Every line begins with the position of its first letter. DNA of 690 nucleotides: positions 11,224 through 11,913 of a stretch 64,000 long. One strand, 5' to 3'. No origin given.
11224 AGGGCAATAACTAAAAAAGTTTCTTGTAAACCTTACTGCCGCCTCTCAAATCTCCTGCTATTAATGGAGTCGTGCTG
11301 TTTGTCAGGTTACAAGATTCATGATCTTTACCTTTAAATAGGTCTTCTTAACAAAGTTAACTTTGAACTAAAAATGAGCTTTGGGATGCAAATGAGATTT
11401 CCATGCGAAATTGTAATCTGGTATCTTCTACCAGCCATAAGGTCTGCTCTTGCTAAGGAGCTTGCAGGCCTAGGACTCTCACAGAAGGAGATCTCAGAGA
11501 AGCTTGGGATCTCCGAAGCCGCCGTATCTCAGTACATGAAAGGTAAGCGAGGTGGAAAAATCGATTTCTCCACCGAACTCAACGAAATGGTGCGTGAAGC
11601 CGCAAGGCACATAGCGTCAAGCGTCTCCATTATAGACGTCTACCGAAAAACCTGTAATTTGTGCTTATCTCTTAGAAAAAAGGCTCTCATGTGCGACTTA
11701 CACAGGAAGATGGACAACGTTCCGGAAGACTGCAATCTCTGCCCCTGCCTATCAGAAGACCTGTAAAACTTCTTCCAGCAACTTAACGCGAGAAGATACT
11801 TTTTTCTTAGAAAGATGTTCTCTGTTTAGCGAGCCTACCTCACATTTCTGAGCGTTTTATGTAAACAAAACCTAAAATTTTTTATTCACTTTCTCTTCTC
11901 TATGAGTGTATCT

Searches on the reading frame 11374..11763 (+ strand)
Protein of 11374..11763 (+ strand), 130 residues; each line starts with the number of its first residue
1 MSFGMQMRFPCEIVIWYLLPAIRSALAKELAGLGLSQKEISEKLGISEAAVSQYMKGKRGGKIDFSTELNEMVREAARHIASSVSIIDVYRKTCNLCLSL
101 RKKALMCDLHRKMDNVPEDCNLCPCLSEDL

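Call 34: search_protein_families(library=pfam, proteins=[window:11374-11763:+], max_evalue=0.001)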
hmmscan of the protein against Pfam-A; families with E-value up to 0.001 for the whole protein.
window:11374-11763:+ (130 aa): 6 families
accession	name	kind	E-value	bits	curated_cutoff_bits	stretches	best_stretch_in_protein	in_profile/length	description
PF01381.28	HTH_3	-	2.1e-06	28.1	23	1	32-59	7-34/55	Helix-turn-helix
PF08281.18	Sigma70_r4_2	-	3.3e-05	23.9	25.7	1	33-55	25-47/54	Sigma-70, region 4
PF13412.12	HTH_24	-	5.4e-05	23.1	21.9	1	34-56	17-39/48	Winged helix-turn-helix DNA-binding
PF13744.12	HTH_37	-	0.00028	21.1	27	1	24-58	21-55/80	Helix-turn-helix domain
PF04545.22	Sigma70_r4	-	0.00047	20.1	24.1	1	34-56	20-42/50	Sigma-70, region 4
PF13560.12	HTH_31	-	0.00083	20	27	0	34-60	14-40/64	Helix-turn-helix domain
